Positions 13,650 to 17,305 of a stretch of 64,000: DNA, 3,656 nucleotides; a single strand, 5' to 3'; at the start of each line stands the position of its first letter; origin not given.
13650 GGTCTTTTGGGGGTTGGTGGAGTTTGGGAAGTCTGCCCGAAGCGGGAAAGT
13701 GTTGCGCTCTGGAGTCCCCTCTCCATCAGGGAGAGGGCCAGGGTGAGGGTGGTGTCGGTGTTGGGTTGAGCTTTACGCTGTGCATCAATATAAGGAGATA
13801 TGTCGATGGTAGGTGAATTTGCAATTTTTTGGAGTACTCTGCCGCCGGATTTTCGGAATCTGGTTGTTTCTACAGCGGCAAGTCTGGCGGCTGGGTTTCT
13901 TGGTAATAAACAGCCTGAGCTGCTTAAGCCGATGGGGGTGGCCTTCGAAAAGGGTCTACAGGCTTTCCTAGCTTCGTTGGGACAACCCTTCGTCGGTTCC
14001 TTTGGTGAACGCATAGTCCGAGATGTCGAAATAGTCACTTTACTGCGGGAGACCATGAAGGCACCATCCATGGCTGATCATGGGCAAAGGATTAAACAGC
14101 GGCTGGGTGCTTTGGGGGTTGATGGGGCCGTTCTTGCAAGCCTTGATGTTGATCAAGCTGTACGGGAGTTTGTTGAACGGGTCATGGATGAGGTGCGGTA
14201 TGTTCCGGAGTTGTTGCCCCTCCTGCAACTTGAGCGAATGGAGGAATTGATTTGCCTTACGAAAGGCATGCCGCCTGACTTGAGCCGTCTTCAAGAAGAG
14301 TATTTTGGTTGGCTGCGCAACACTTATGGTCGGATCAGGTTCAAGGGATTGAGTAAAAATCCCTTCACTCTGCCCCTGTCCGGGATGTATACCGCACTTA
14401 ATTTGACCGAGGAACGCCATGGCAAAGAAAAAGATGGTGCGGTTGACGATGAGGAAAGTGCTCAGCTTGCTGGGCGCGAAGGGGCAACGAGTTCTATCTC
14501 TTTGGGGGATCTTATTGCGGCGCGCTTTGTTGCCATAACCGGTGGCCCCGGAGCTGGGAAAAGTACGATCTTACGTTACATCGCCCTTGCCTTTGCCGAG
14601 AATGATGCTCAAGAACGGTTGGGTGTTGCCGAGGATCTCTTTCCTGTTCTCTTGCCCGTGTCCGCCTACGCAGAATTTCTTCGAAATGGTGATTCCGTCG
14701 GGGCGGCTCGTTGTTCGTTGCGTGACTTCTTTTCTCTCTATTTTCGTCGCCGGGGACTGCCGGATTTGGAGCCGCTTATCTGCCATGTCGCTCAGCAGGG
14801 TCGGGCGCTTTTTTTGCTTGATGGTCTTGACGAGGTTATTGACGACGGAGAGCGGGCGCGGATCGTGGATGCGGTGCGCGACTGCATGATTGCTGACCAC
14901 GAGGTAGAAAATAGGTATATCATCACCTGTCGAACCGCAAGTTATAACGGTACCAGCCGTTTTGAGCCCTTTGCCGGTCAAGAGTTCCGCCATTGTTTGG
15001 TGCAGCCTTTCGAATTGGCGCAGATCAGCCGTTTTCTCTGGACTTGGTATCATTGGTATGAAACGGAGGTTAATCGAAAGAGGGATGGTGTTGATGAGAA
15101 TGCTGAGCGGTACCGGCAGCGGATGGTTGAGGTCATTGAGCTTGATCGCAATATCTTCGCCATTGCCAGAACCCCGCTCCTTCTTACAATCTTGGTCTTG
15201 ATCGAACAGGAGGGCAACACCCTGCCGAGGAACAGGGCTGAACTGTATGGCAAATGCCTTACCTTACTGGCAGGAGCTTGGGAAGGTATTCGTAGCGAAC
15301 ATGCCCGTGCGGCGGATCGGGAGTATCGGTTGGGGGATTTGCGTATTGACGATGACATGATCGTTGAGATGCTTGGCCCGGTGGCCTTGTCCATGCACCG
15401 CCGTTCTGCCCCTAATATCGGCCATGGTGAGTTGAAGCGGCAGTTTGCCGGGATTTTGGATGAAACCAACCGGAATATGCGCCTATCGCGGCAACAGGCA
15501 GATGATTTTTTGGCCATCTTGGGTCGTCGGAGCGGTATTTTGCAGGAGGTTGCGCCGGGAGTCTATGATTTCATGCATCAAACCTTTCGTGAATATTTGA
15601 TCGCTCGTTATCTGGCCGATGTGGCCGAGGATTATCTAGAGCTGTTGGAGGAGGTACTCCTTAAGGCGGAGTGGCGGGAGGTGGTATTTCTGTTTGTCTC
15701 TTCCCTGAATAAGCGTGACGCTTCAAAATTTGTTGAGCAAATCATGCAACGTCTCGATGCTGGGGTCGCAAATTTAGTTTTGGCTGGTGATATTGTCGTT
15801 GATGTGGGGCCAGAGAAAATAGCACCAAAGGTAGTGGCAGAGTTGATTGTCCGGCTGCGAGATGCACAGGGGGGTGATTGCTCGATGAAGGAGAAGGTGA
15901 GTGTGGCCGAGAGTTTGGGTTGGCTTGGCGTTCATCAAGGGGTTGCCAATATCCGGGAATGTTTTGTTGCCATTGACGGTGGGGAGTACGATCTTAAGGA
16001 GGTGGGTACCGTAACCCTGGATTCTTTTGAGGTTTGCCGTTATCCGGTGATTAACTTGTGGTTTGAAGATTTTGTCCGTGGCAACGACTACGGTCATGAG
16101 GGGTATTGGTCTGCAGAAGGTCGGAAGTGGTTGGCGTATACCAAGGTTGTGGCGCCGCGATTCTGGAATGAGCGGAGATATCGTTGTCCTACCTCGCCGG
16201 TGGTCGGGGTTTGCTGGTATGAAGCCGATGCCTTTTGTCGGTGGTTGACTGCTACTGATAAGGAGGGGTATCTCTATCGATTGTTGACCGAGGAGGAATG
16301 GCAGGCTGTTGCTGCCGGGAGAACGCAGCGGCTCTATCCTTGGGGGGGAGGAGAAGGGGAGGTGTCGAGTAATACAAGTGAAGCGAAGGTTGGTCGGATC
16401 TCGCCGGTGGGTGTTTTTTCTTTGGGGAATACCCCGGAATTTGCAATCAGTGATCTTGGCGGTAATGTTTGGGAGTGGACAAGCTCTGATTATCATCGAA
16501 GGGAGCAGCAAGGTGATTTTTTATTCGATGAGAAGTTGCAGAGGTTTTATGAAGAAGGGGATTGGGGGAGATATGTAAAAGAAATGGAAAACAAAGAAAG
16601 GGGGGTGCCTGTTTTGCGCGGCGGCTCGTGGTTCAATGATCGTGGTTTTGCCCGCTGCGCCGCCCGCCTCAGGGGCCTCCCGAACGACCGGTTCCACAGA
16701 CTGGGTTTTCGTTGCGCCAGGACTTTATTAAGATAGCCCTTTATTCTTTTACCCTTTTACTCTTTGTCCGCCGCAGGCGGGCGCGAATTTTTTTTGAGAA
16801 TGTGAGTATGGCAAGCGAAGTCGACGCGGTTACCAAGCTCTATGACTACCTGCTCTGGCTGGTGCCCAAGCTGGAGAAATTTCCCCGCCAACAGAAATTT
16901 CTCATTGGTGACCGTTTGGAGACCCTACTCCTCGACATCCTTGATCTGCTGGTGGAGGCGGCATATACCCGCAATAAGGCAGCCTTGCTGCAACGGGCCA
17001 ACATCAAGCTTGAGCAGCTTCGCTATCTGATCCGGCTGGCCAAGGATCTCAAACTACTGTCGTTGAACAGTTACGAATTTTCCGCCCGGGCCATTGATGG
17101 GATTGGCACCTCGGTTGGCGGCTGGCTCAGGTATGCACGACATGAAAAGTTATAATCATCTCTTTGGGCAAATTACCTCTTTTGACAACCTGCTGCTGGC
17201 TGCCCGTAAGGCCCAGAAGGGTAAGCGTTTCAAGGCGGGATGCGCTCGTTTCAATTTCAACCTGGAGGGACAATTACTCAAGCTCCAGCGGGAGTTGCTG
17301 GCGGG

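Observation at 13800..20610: Complete DGR whose two targets are both conflict-type P-loop NTPases (NACHT and KAP) rather than phage or surface proteins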

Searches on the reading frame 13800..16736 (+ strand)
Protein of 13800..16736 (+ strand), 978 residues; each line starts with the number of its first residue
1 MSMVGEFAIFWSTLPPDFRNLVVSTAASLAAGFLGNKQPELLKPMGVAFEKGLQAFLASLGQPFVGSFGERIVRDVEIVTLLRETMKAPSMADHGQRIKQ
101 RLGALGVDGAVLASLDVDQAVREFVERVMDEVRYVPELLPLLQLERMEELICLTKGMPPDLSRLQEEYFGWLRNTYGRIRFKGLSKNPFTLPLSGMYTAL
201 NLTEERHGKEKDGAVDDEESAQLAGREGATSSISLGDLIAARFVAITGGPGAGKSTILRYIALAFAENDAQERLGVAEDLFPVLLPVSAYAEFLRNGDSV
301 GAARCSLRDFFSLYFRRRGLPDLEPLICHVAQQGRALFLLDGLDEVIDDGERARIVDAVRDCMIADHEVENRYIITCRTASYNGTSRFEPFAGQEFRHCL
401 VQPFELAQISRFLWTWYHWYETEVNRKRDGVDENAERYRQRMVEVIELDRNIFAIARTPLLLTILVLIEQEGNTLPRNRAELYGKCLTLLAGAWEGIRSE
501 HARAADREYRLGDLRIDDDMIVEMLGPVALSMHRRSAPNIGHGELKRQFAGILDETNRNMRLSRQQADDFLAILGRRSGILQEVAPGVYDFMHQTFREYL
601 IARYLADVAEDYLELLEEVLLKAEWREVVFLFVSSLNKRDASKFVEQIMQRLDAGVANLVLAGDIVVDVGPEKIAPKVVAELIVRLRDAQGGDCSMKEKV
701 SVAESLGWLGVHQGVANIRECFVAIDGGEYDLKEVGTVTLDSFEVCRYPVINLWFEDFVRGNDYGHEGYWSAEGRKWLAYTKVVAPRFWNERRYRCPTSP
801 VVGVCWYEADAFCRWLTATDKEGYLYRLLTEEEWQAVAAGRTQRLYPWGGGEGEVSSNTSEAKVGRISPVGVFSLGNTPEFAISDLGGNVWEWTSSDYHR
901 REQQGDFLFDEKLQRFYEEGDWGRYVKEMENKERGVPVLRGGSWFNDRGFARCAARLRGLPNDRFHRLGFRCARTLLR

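Call 4: search_protein_families(library=pfam, proteins=[window:13800-16736:+], max_evalue=0.01)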
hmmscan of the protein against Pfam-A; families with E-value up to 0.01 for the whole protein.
window:13800-16736:+ (978 aa): 8 families
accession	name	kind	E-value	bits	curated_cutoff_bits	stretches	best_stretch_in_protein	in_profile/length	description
PF03781.23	FGE-sulfatase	-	2.5e-34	119.5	23.3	1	734-974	28-255/255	Sulfatase-modifying factor enzyme 1-like domain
PF05729.18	NACHT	-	9.8e-09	35.7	26.7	1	242-416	1-163/167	NACHT domain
PF20703.3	nSTAND1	-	7.4e-05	23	27.1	1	218-410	11-193/379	Novel STAND NTPase 1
PF20720.3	nSTAND3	-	0.00012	22.3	27.2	1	240-269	16-45/155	Novel STAND NTPase 3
PF24883.2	NPHP3_N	-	0.0008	20.1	24.8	0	242-265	23-46/164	Nephrocystin 3, N-terminal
PF13245.12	AAA_19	-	0.0038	17.8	25.1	1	239-270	9-40/134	AAA domain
PF25199.1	nSTAND_NTPase5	-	0.005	17.1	34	0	241-269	41-68/145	Novel STAND NTPase 5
PF13191.12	AAA_16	-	0.0076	17.2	32.6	0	242-294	25-73/167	AAA ATPase domain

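Call 5: search_protein_families(library=ncbifam, proteins=[window:13800-16736:+], max_evalue=0.01)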
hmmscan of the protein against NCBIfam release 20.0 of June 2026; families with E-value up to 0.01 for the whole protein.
window:13800-16736:+ (978 aa): 8 families
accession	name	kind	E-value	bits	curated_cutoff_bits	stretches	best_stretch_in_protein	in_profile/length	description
TIGR03440.2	egtB_TIGR03440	equivalog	8.5e-23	81.1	360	1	727-973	189-413/413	ergothioneine biosynthesis protein EgtB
TIGR04344.1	ovoA_Nterm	equivalog_domain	1.8e-20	73.2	400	1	738-899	220-385/444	5-histidylcysteine sulfoxide synthase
NF041186.1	SenA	equivalog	3.2e-18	66.3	420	1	737-973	198-381/382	selenoneine synthase SenA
TIGR03525.2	GldK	equivalog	1.3e-14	54.3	350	1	787-976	210-407/408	T9SS ring complex lipoprotein PorK/GldK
NF051459.1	pyoverdine_PvdO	equivalog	8.3e-08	31.6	500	1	739-976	66-280/280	dihydropyoverdine dehydrogenase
NF045780.1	TrlF_fam_ATP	equivalog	0.00065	18.5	350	1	243-269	311-337/944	TrlF family AAA-like ATPase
NF058535.1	antiphage_EruA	equivalog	0.00078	17.7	1000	0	335-490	69-206/1318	NACHT domain-containing antiphage protein EruA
TIGR01448.2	helicase_RecD2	equivalog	0.0011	17.2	500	1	239-270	329-360/713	SF1B family DNA helicase RecD2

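Call 33: search_protein_families(library=padloc, proteins=[window:13800-16736:+], max_evalue=0.001)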
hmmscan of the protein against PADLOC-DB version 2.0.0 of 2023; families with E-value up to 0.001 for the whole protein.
window:13800-16736:+ (978 aa): 2 families
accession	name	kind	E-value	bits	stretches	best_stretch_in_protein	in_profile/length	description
PDLC04140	mad8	-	5.9e-05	20.7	1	240-269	26-57/314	mads_8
PDLC04135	mad3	-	0.00061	17.4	0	242-271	23-52/374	mads_3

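Call 61: predict_structure(alignment_id=A3)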
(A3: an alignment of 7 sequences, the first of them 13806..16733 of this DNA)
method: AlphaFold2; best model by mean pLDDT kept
length: 976 residues; sequences in the alignment: 7
mean_pLDDT: 64.2   pTM: 0.49
mean pLDDT of the five models: 64.2, 60.6, 58.5, 56.1, 48.3
residues with pLDDT >= 90: 10; 70-90: 472; 50-70: 241; < 50: 253
segments of 3 or more residues with pLDDT < 50: 1-4, 153-155, 180-186, 205-228, 295-299, 381-384, 710-717, 723-725, 728-734, 741-760, 794-797, 801-907, 931-976
pLDDT, mean of each block of 10 residues (from residue 1): 53 75 81 74 83 79 68 83 65 78 74 78 81 66 53 60 87 71 52 62 46 26 38 80 70 81 83 79 75 56 69 76 82 82 62 72 64 67 53 72 80 84 74 88 73 71 74 72 77 73 61 82 89 83 89 84 84 65 70 81 83 79 82 87 84 78 76 84 76 65 61 46 49 45 44 47 56 56 55 50 46 43 38 33 27 25 25 37 32 34 45 61 66 39 26 28 30 28
secondary structure, 60 per line:
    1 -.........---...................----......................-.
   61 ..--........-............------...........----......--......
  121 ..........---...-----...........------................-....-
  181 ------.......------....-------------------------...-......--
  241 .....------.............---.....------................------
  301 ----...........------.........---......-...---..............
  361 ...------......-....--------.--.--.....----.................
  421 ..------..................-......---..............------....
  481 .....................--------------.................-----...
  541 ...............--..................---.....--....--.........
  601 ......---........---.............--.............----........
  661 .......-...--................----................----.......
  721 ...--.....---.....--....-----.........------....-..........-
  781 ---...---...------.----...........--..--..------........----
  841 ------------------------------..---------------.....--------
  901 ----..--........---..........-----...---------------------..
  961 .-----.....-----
elements in order (helices of 4 or more, strands of 3 or more residues): H2-10 H14-32 H37-58 H65-72 H74-85 H92-102 H107-112 H115-130 H142-152 H159-174 E176-179 E187-190 E200-203 E229-231 H233-238 E241-245 H252-264 H268-272 E279-284 H285-294 H305-315 H322-330 E334-339 H347-363 E370-375 H377-380 E395-399 H404-422 H429-446 H448-453 H457-470 H477-501 H516-532 H540-555 H558-575 E579-583 E586-589 H592-606 H610-617 H621-633 H636-648 H653-667 H674-689 H694-709 H714-719 E720-723 E726-730 E734-738 E741-744 H750-758 H770-779 H804-814 H829-836 E888-892 H909-916 H920-929 E935-937 E967-971

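Call 65: fold_search(model_id=the predicted structure, library=pdb)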
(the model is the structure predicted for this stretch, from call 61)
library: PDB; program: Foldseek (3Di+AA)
matches with E <= 10: 903; with E <= 0.001: 18
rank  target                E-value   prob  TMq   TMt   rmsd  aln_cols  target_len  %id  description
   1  4kxf_N                2.4e-10  1.00  0.26  0.28  12.2       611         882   15  Crystal structure of NLRC4 reveals its autoinhibition mechanism (released 2013-07-24)
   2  4kxf_P                3.0e-10  1.00  0.26  0.29  11.2       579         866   16  Crystal structure of NLRC4 reveals its autoinhibition mechanism (released 2013-07-24)
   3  8fvu_B                4.6e-10  1.00  0.28  0.30  11.6       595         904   14  Cryo-EM structure of human Needle/NAIP/NLRC4 (R288A) (released 2024-01-03)
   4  4kxf_L                5.3e-10  1.00  0.26  0.28  11.3       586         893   15  Crystal structure of NLRC4 reveals its autoinhibition mechanism (released 2013-07-24)
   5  4kxf_H                5.3e-10  1.00  0.25  0.26  11.8       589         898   15  Crystal structure of NLRC4 reveals its autoinhibition mechanism (released 2013-07-24)
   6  8fw2_A                6.0e-10  1.00  0.27  0.29  12.6       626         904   13  Cryo-EM structure of full-length human NLRC4 inflammasome with C11 symmetry (released 2024-01-03)
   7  9dh3_A                7.8e-10  1.00  0.27  0.23  13.4       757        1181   13  Cryo-EM structure of NLRP3 complex with Compound C (released 2024-12-25)
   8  4kxf_D                8.1e-10  1.00  0.27  0.28  11.0       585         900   16  Crystal structure of NLRC4 reveals its autoinhibition mechanism (released 2013-07-24)
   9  8swk_A                2.4e-09  1.00  0.25  0.29  11.3       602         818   14  Cryo-EM structure of NLRP3 closed hexamer (released 2024-02-14)
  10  8wsm                  3.3e-09  1.00  0.24  0.44  11.4       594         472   15  NLRP3 NACHT domain in complex with compound 32 (released 2023-11-22)
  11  8sxn_C                3.7e-09  1.00  0.24  0.28  12.0       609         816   15  Structure of NLRP3 and NEK7 complex (released 2024-02-14)
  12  8ej4_A                6.9e-09  1.00  0.27  0.31  13.3       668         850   15  Cryo-EM structure of the active NLRP3 inflammasome disk (released 2022-12-14)
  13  9gu4                  8.9e-09  1.00  0.24  0.42  12.8       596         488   15  Crystal structure of NLRP3 in complex with inhibitor NP3-253 (released 2024-12-11)
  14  6b5b_B                3.6e-08  1.00  0.29  0.31   9.6       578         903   16  Cryo-EM structure of the NAIP5-NLRC4-flagellin inflammasome (released 2017-11-15)
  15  9lq4_A                4.3e-08  1.00  0.23  0.25  10.6       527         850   16  Structure of the human monomeric NLRP7-TCL1A complex (released 2025-12-10)
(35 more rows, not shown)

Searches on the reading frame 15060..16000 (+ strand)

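Call 34: search_protein_families(library=pfam, proteins=[window:15060-16000:+], max_evalue=0.5)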
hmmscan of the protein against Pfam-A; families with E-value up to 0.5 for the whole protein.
window:15060-16000:+ (313 aa): 1 family
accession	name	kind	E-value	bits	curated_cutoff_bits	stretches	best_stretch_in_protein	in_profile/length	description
PF25521.1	HTH_TANC1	-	0.095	12.9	27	1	144-184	42-82/154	TANC1-like, winged helix-turn-helix domain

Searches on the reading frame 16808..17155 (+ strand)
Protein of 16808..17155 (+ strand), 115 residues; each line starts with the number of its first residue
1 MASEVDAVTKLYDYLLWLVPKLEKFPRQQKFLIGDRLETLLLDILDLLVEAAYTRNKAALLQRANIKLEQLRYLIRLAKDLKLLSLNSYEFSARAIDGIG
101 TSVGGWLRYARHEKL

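Call 4: search_protein_families(library=pfam, proteins=[window:16808-17155:+], max_evalue=0.01)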
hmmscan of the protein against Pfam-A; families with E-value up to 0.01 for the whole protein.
window:16808-17155:+ (115 aa): 1 family
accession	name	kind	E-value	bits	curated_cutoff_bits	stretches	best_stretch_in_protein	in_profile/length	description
PF22296.2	bAvd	-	2.3e-17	63.9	40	1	10-109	6-106/107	bAvd-like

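Call 5: search_protein_families(library=ncbifam, proteins=[window:16808-17155:+], max_evalue=0.01)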
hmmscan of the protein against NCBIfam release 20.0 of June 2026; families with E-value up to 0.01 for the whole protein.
window:16808-17155:+ (115 aa): 1 family
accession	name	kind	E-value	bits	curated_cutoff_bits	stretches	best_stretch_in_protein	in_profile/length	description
NF033474.1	DivGenRetAVD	equivalog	5e-31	107.1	80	1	8-108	4-104/104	diversity-generating retroelement protein Avd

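Call 15: find_encoding_contigs(protein=window:16808-17155:+, flank=10000, max_places=10)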
Protein window:16808-17155:+ (115 aa): no gene with exactly this product is on record in the collection.

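Call 33: search_protein_families(library=padloc, proteins=[window:16808-17155:+], max_evalue=0.001)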
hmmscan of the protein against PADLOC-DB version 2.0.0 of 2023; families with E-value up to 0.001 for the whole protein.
window:16808-17155:+ (115 aa): 0 families
